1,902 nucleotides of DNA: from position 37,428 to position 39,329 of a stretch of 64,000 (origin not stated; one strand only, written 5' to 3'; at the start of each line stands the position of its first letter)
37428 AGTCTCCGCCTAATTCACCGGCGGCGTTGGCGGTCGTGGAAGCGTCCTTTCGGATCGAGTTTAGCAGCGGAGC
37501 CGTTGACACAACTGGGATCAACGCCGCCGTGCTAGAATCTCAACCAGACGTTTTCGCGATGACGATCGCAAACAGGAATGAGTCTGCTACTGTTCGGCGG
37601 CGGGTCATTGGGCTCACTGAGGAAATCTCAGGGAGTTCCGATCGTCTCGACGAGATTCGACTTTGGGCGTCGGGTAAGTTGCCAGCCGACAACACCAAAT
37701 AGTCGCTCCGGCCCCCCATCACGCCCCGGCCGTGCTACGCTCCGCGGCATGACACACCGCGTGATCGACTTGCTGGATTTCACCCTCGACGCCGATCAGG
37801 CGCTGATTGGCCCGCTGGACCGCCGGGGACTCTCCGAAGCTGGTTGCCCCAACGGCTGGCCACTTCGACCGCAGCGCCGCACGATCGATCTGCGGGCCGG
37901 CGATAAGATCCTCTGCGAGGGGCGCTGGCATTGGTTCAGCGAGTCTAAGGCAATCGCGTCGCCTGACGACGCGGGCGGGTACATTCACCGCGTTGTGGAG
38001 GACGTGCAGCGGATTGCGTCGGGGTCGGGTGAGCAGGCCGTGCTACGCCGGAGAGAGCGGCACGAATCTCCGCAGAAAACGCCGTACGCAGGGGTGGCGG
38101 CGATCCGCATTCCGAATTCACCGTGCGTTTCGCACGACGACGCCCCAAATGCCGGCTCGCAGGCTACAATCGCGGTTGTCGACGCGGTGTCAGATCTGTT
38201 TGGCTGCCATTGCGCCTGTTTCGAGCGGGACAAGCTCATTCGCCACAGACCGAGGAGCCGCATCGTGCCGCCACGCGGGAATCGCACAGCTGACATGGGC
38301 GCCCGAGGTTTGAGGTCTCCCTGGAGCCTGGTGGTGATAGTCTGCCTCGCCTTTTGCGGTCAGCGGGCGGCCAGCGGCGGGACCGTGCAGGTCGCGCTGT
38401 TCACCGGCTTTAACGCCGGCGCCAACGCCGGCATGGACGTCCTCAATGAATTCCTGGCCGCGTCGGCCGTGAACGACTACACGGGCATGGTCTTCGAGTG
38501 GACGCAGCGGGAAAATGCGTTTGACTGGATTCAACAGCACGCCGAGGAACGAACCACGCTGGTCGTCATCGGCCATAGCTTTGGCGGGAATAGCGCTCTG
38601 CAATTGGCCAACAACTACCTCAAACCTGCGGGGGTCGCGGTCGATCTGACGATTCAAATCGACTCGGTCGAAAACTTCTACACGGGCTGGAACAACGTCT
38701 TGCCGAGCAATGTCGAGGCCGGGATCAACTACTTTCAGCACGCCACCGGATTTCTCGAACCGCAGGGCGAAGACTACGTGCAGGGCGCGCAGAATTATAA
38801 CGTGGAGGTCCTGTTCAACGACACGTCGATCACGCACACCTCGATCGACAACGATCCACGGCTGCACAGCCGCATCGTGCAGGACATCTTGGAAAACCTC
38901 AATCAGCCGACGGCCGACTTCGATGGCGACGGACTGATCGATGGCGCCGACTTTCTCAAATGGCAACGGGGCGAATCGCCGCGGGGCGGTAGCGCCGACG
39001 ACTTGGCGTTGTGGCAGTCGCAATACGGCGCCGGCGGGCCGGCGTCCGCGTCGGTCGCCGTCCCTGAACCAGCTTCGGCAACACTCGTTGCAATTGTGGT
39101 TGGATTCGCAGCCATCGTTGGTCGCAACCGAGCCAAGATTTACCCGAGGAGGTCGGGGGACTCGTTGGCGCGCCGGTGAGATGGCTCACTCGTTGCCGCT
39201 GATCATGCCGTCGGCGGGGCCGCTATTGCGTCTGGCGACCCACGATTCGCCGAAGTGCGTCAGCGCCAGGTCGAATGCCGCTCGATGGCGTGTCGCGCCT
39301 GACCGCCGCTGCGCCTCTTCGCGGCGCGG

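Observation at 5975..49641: Composite C-terminal sorting tag: dockerin-like Ca-loop + W-x3-(F/Y)G helix + PEP-CTERM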

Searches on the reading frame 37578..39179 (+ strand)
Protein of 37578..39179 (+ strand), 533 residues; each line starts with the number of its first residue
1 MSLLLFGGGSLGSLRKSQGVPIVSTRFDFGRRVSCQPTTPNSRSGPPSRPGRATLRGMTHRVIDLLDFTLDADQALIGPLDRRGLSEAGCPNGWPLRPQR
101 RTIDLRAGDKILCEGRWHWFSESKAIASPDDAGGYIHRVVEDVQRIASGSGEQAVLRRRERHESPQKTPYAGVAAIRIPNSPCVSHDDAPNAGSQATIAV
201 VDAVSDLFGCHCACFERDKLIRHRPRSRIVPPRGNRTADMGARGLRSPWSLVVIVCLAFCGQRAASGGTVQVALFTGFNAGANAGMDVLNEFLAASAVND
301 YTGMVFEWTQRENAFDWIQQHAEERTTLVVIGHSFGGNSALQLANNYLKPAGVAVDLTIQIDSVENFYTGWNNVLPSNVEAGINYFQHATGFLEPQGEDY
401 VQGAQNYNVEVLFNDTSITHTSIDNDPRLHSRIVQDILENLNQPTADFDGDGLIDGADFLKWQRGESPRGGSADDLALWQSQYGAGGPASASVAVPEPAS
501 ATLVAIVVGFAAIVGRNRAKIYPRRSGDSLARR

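Call 12: search_protein_families(library=pfam, proteins=[window:37578-39179:+], max_evalue=1)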
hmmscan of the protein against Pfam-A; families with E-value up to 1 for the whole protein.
window:37578-39179:+ (533 aa): 9 families
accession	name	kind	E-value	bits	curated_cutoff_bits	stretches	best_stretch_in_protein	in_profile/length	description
PF12697.13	Abhydrolase_6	-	0.0011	20.1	26.3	1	315-371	55-108/217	Alpha/beta hydrolase family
PF07589.16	PEP-CTERM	-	0.0027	18.2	20.7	1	494-518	1-23/24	PEP-CTERM motif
PF06342.18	DUF1057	-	0.011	15.2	21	1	296-352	74-129/297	Alpha/beta hydrolase of unknown function (DUF1057)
PF00975.26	Thioesterase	-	0.025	15.2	26.4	1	314-363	55-102/226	Thioesterase domain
PF00756.26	Esterase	-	0.059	13.6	22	1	315-347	103-136/251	Putative esterase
PF00561.26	Abhydrolase_1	-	0.12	12.4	25.8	1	315-350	59-91/245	alpha/beta hydrolase fold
PF01764.32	Lipase_3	-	0.19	12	22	1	310-345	45-82/140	Lipase (class 3)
PF07224.18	Chlorophyllase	-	0.19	10.9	26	1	301-365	91-154/301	Chlorophyllase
PF03403.19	PAF-AH_p_II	-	0.34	9.9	20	1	313-343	207-238/372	Platelet-activating factor acetylhydrolase, isoform II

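Call 13: search_protein_families(library=ncbifam, proteins=[window:37578-39179:+], max_evalue=1)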
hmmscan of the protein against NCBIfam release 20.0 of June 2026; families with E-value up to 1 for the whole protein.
window:37578-39179:+ (533 aa): 1 family
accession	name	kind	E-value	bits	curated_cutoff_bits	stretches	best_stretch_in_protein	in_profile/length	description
TIGR02595.1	PEP_CTERM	domain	0.43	11.5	16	0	495-517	1-21/24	PEP-CTERM sorting domain-containing protein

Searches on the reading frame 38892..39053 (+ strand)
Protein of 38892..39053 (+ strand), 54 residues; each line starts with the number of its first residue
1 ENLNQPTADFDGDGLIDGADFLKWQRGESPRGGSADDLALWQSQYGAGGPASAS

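Call 43: search_solved_structures(query=A3, max_evalue=10, show_alignments=2)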
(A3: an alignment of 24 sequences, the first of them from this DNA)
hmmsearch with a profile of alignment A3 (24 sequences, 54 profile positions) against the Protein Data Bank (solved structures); distinct sequences matched with E-value up to 10: 15.
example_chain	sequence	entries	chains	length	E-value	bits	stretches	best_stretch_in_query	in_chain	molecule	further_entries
6kg9_A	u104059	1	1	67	0.00029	23.3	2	4-21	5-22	And cellulose-binding endoglucanase family 9 CelL ortholog dockerin domain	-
6kgc_B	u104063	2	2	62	0.0023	20.5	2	5-21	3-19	And cellulose-binding endoglucanase family 9 CelL ortholog dockerin domain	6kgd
6kge_D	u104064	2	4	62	0.0025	20.3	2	5-21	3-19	And cellulose-binding endoglucanase family 9 CelL ortholog dockerin domain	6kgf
2vn6_B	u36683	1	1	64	0.13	14.8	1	6-21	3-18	ENDOGLUCANASE A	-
2vn5_B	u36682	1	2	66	0.4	13.3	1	6-21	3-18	ENDOGLUCANASE A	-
5lxv_B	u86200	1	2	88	0.86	12.2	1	4-21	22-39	Carbohydrate-binding protein WP_009985128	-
3ljp_A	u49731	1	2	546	0.92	12.1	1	36-52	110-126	Choline oxidase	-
2jbv_A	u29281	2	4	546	0.92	12.1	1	36-52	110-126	CHOLINE OXIDASE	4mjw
3nne_A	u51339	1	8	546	0.93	12.1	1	36-52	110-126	Choline oxidase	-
4dm5_A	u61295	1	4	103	1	12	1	6-22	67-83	Osmotically inducible lipoprotein OsmE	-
3vdz_A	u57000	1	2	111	1.1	11.8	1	6-25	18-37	Ubiquitin-40S ribosomal protein S27a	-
1daq_A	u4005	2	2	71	1.3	11.6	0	5-20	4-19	ENDOGLUCANASE SS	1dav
9ugm_A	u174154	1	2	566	1.8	11.1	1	36-53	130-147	FAD containing choline oxidase mutant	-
7ks0_A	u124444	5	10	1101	2.3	10.8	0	20-48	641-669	Glutamate receptor ionotropic, kainate 5,Green fluorescent protein chimera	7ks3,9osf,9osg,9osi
8ajy_B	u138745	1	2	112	3.7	10.2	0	7-20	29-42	Dockerin from ScaH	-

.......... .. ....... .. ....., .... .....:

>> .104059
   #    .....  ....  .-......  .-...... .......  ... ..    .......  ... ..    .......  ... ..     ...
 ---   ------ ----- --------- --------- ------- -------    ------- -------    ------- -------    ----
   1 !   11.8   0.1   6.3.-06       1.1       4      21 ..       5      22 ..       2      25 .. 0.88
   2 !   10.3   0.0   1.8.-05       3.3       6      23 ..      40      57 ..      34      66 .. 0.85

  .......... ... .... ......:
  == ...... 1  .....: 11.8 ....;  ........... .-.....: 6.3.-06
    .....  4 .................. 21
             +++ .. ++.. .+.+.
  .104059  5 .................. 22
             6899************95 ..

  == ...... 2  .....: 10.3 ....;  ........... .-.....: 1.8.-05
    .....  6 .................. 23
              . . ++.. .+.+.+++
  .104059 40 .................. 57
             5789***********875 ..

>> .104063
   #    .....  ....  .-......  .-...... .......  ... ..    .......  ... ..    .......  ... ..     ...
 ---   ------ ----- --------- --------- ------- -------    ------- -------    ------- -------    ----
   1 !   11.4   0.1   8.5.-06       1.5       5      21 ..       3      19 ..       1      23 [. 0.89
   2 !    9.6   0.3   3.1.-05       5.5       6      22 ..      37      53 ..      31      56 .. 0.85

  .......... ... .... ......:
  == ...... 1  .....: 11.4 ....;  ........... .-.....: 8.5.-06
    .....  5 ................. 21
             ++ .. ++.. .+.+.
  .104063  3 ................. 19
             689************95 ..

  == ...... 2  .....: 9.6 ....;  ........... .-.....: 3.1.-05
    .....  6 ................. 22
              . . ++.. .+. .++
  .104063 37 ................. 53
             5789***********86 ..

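Call 52: predict_structure(alignment_id=A3)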
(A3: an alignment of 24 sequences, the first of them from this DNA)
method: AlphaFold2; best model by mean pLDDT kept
length: 54 residues; sequences in the alignment: 24
mean_pLDDT: 84.1   pTM: 0.65
mean pLDDT of the five models: 84.1, 82.8, 82.4, 81.4, 74.7
residues with pLDDT >= 90: 33; 70-90: 10; 50-70: 8; < 50: 3
segments of 3 or more residues with pLDDT < 50: none
pLDDT, mean of each block of 10 residues (from residue 1): 74 93 93 91 82 50
secondary structure, 60 per line:
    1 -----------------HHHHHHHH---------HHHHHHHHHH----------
elements in order: H18-25 H35-44

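Call 57: fold_search(model_id=the predicted structure, library=pdb)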
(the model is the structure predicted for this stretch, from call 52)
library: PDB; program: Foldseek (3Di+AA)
matches with E <= 10: 14; with E <= 0.001: 0
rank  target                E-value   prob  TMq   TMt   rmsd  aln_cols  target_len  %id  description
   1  2y3n_B                8.0e-01  0.63  0.61  0.55   4.3        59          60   20  Type II cohesin-dockerin domain from Bacteroides cellolosolvens (released 2012-01-11)
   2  2y3n_D                2.2e+00  0.47  0.62  0.67   3.8        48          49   21  Type II cohesin-dockerin domain from Bacteroides cellolosolvens (released 2012-01-11)
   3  6kgf_D                3.3e+00  0.20  0.53  0.47   4.9        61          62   16  Crystal structure of CaDoc0917(R16D)-CaCohA2 complex at pH 8.2 (released 2020-07-08)
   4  6kge_B                4.1e+00  0.15  0.52  0.47   5.0        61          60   16  Crystal structure of CaDoc0917(R16D)-CaCohA2 complex at pH 5.5 (released 2020-07-08)
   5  6kgf_B                5.0e+00  0.18  0.56  0.50   4.6        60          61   13  Crystal structure of CaDoc0917(R16D)-CaCohA2 complex at pH 8.2 (released 2020-07-08)
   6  6kgc_B                5.3e+00  0.20  0.57  0.53   4.0        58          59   14  Crystal structure of CaDoc0917(R49D)-CaCohA2 complex at pH 5.4 (released 2020-07-08)
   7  4wi0_B                5.7e+00  0.14  0.47  0.18   3.3        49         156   14  Crystal structure of Coh3ScaB-XDoc_M2ScaA complex: A C-terminal interface mutant of type II Cohesin-X-Dockerin complex (released 2015-10-07)
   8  8x39_A                7.0e+00  0.13  0.53  0.23   4.1        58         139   12  Crystal structure of cellulosomal double-dockerin module of Clo1313_0689 from Clostridium thermocellum (released 2024-04-03)
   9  3kcp_A                8.0e+00  0.15  0.59  0.12   3.3        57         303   14  Crystal structure of interacting Clostridium thermocellum multimodular components (released 2010-02-09)
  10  6kg9_MODEL_1_A        8.6e+00  0.13  0.60  0.50   4.4        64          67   12  Solution structure of CaDoc0917 from Clostridium acetobutylicum (released 2020-07-08)
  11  4u3s_B                8.6e+00  0.10  0.46  0.18   3.3        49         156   14  Crystal structure of Coh3ScaB-XDoc_M1ScaA complex: A N-terminal interface mutant of type II Cohesin-X-Dockerin complex (released 2015-07-29)
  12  9bgf_A                8.6e+00  0.02  0.21  0.05   5.9        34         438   24  Structure of human GlcNAc-1-phosphotransferase complexed with the donor substrate UDP-GlcNAc (released 2025-02-26)
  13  9bgf_B                9.2e+00  0.02  0.21  0.05   6.0        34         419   24  Structure of human GlcNAc-1-phosphotransferase complexed with the donor substrate UDP-GlcNAc (released 2025-02-26)
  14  5lxv_B                9.8e+00  0.08  0.50  0.43   3.8        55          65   22  Crystal structure of Ruminococcus flavefaciens scaffoldin C cohesin in complex with a dockerin from an uncharacterized (released 2016-10-19)

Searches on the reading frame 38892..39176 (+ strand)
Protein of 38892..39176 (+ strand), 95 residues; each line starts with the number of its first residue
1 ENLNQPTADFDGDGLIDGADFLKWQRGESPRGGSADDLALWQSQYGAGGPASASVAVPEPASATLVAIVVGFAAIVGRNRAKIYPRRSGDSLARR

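Call 20: find_homologous_proteins(query=window:38907-39176:+, max_evalue=0.001)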
Query seq(90 aa) (90 aa): 14 proteins with E <= 0.001 among 37 candidates.
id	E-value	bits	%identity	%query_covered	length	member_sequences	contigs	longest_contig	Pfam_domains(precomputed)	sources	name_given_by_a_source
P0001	3.0e-17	80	60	84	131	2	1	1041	-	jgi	jgi:hypothetical protein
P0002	4.3e-16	77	61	46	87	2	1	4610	-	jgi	jgi:hypothetical protein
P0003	1.2e-14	72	56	80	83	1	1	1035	-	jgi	jgi:hypothetical protein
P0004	2.1e-14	71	51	83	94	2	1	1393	-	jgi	-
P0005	1.3e-13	69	49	81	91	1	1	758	-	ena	-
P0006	2.4e-13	68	54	88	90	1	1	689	-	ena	-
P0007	2.6e-13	68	49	67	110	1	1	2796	-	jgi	jgi:hypothetical protein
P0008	5.4e-13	67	60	69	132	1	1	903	-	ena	-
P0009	8.0e-13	66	61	58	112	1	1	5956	PF07589.17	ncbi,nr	ncbi:MAG: PEP-CTERM sorting domain-containing protein [Planctomycetes bacterium]|nr:PEP-CTERM sortin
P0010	9.4e-13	66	46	86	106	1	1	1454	-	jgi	jgi:hypothetical protein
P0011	7.3e-12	63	44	71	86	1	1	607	-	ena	-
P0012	4.1e-11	61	45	83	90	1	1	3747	-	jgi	-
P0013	5.3e-9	54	47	80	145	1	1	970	-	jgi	jgi:hypothetical protein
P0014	2.1e-8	52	44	96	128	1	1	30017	PF07589.17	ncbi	ncbi:MAG: PEP-CTERM sorting domain-containing protein [Pirellulales bacterium]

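Call 70: search_protein_families(library=pfam, proteins=[window:38892-39176:+], max_evalue=10)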
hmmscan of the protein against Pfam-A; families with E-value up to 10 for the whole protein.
seq(95 aa): 2 families
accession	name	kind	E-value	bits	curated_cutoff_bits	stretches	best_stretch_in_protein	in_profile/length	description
PF07589.16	PEP-CTERM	-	0.00041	20.8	20.7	1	56-80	1-23/24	PEP-CTERM motif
PF00036.39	EF-hand_1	-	0.08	13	25.4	1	8-24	9-25/29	EF hand domain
